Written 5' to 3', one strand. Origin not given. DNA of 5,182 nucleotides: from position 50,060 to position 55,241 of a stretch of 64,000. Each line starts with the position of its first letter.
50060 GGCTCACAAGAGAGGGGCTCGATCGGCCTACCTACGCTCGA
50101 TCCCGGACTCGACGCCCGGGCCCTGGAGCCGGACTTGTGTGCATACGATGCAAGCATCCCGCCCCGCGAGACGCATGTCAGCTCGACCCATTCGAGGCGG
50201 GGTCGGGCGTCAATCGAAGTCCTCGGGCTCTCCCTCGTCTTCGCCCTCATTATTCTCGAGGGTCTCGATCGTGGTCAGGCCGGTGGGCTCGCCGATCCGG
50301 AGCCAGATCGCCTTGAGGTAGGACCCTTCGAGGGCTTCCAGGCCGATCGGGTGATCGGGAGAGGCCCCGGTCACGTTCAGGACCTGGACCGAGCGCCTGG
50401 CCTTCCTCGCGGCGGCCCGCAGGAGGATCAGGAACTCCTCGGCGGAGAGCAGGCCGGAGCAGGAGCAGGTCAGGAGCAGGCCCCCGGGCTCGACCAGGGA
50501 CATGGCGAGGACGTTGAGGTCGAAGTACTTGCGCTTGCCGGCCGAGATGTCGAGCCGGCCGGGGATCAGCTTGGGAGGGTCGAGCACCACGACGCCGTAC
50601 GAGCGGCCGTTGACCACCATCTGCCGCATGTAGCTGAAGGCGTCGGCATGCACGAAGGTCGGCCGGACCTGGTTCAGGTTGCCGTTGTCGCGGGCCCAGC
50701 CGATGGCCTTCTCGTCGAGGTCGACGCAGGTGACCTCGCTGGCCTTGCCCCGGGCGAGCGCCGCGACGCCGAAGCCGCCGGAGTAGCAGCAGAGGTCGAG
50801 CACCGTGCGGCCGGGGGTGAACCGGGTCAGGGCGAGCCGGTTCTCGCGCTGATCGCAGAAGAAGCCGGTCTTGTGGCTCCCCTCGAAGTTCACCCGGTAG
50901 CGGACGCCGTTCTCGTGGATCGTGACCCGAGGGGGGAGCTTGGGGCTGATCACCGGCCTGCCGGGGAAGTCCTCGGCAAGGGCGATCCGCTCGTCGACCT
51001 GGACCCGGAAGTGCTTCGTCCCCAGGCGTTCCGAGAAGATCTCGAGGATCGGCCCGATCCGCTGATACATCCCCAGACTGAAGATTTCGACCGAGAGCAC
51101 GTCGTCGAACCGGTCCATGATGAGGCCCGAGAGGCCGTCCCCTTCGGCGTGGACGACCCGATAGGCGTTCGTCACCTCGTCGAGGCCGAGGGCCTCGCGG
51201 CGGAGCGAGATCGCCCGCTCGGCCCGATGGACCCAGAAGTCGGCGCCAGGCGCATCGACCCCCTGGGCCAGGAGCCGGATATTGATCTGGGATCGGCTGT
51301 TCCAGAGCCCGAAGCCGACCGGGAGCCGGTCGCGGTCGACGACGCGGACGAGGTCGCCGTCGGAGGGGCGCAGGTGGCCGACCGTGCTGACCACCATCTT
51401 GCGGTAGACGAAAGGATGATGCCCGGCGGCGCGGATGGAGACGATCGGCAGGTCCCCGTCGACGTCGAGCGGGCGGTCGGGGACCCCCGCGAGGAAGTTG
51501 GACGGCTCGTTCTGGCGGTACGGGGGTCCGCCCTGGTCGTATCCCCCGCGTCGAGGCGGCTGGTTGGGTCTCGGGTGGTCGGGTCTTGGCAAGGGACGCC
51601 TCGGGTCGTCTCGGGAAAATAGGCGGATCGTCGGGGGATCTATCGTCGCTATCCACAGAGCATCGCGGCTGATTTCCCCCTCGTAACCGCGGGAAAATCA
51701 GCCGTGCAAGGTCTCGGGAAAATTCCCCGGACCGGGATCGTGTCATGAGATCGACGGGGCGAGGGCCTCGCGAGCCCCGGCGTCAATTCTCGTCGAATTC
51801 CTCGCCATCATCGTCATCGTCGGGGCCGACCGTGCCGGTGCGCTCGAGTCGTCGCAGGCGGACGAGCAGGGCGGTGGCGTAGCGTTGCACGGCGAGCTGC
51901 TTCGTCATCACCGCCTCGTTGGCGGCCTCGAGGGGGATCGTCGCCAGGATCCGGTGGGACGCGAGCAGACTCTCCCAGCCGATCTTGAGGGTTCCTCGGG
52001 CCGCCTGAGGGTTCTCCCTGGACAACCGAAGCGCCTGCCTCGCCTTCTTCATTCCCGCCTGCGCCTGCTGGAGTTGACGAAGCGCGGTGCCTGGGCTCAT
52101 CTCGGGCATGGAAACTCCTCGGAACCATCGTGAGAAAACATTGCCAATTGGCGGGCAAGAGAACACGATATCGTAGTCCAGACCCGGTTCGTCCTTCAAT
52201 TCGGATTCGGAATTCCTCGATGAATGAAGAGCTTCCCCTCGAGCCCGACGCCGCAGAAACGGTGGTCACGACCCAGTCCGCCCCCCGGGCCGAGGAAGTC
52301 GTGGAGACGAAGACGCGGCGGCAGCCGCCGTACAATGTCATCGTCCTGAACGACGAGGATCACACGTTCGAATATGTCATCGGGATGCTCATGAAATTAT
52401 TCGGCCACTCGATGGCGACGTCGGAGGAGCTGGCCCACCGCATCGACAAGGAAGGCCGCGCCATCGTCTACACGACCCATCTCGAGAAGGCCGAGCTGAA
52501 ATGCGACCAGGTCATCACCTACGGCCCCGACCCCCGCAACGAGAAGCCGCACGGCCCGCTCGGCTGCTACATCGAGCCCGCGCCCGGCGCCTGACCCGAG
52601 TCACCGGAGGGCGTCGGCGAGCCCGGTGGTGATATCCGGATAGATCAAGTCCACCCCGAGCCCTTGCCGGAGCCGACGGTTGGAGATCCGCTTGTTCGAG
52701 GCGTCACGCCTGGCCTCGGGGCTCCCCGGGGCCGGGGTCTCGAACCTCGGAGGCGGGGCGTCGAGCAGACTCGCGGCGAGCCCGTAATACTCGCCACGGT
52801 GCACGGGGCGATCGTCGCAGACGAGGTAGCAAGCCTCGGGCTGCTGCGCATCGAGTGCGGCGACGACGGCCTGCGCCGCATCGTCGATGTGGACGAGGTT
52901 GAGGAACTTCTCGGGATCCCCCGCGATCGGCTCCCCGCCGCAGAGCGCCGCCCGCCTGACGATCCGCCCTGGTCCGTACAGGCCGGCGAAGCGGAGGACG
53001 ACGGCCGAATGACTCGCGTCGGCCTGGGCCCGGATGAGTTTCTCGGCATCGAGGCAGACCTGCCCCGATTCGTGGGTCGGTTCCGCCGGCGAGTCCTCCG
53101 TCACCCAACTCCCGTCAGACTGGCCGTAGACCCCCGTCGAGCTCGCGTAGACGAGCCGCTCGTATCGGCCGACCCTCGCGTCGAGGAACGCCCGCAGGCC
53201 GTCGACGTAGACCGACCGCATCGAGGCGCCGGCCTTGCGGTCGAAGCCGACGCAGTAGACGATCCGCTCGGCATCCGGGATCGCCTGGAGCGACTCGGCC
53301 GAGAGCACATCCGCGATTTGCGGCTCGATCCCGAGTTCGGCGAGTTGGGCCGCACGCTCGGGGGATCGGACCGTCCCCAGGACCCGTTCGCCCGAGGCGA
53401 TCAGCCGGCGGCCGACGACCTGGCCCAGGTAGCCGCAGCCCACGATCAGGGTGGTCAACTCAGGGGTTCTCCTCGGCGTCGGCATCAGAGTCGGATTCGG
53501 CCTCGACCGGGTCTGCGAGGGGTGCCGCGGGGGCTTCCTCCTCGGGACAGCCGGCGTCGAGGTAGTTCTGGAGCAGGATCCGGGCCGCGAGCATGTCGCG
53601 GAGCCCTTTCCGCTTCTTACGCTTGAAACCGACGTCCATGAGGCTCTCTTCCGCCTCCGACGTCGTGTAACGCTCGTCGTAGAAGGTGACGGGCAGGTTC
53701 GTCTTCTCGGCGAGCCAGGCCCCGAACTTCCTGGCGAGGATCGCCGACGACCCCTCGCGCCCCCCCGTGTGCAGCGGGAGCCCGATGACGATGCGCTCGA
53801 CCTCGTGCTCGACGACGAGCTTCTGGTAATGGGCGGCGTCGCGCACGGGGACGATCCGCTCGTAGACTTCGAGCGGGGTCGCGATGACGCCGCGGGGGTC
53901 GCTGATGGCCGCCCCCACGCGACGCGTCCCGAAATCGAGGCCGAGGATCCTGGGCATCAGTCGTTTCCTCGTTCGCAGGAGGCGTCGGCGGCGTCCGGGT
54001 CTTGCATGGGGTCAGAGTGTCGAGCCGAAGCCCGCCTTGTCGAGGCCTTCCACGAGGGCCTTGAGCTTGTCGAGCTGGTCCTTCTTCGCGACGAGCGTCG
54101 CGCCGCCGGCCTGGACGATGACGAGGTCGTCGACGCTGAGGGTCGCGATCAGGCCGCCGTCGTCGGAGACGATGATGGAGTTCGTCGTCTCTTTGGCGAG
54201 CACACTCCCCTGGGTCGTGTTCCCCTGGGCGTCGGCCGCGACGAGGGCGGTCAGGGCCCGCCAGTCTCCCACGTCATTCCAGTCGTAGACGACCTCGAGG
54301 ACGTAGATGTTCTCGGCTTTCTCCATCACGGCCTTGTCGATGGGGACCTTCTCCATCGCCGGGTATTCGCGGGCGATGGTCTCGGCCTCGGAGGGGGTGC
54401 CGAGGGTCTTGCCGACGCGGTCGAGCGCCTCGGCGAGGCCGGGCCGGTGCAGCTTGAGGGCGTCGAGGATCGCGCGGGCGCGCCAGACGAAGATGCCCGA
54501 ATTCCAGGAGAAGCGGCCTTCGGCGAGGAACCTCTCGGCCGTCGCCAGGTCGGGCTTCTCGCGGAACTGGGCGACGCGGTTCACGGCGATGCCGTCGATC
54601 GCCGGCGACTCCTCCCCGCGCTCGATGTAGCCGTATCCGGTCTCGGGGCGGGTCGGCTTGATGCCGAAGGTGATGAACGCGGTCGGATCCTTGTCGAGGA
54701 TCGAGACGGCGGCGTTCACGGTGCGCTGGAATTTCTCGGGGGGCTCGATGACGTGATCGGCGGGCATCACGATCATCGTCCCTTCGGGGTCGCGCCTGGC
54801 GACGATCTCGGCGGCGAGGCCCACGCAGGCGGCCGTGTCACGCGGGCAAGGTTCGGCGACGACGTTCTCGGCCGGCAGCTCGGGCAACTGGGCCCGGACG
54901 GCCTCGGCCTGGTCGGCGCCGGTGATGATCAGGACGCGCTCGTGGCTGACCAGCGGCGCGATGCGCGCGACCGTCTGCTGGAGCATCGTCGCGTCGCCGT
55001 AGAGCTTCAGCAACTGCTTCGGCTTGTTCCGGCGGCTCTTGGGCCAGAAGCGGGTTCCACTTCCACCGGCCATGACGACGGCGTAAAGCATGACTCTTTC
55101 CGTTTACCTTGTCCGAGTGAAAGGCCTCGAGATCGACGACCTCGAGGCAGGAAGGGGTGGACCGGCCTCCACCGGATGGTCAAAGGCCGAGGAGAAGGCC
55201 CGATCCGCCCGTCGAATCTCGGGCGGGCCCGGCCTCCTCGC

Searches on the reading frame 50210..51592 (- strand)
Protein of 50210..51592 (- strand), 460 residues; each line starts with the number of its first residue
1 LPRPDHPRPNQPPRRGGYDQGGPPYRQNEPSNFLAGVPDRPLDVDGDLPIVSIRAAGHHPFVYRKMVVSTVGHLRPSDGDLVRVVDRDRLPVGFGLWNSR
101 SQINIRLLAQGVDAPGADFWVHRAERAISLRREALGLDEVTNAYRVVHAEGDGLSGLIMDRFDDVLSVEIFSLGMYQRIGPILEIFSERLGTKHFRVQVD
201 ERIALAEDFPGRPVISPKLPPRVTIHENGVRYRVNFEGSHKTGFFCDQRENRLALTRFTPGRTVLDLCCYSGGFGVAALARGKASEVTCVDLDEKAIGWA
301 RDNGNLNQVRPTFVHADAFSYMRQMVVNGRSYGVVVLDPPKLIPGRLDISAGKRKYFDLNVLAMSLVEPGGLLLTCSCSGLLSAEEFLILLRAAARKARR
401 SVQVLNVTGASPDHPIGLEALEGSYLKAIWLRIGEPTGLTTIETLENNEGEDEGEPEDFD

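Call 51: search_protein_families(library=pfam, proteins=[window:50210-51592:-], max_evalue=0.0001)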
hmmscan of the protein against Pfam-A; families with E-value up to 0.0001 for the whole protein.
window:50210-51592:- (460 aa): 7 families
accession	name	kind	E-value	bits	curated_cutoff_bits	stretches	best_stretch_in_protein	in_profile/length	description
PF10672.15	Methyltrans_SAM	-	2.2e-16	60.4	27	1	215-389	78-249/286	S-adenosylmethionine-dependent methyltransferase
PF17785.7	PUA_3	-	6e-10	39.2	22.6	1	55-109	11-63/64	PUA-like domain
PF03602.21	Cons_hypoth95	-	9.5e-08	32.3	24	1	260-340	41-122/182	Conserved hypothetical protein 95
PF06325.19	PrmA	-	1.9e-07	31.3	22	1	238-316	143-217/296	Ribosomal protein L11 methyltransferase (PrmA)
PF05175.20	MTS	-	6.7e-07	29.5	23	1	261-340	32-107/170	Methyltransferase small domain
PF13649.12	Methyltransf_25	-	1.6e-06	29.2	27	1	264-320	1-57/97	Methyltransferase domain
PF01728.25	FtsJ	-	1.2e-05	25.7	24.1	1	258-338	19-98/181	FtsJ-like methyltransferase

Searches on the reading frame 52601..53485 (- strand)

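Call 51: search_protein_families(library=pfam, proteins=[window:52601-53485:-], max_evalue=0.0001)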
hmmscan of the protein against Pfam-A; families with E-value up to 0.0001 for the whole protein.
window:52601-53485:- (294 aa): 3 families
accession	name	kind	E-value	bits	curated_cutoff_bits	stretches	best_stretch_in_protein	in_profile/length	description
PF01370.27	Epimerase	-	8.7e-12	45.4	20.9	1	13-215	2-233/240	NAD dependent epimerase/dehydratase family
PF01073.25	3Beta_HSD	-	4.2e-07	29.7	22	1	15-213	4-231/280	3-beta hydroxysteroid dehydrogenase/isomerase family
PF03807.23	F420_oxidored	-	2.8e-05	25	21.6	1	14-81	4-69/94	NADP oxidoreductase coenzyme F420-dependent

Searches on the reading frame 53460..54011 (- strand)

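Call 51: search_protein_families(library=pfam, proteins=[window:53460-54011:-], max_evalue=0.0001)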
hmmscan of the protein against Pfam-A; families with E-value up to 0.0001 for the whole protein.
window:53460-54011:- (183 aa): 1 family
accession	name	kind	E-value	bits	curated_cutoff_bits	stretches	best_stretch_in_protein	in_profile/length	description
PF03652.20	RuvX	-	1.7e-38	132.4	29.2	1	21-152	2-133/134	Holliday junction resolvase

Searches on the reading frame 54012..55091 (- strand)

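Call 51: search_protein_families(library=pfam, proteins=[window:54012-55091:-], max_evalue=0.0001)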
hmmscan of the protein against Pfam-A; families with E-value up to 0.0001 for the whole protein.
window:54012-55091:- (359 aa): 3 families
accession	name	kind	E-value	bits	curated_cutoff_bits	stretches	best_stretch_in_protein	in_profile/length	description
PF00483.29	NTP_transferase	-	8.6e-40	137.3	21.2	1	4-288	2-243/245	Nucleotidyl transferase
PF12804.13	NTP_transf_3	-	2e-10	41.6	27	1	4-128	1-111/160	MobA-like NTP transferase domain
PF22640.1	ManC_GMP_beta-helix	-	2e-09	37.6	27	1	300-350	6-55/55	MannoseP isomerase/GMP-like beta-helix domain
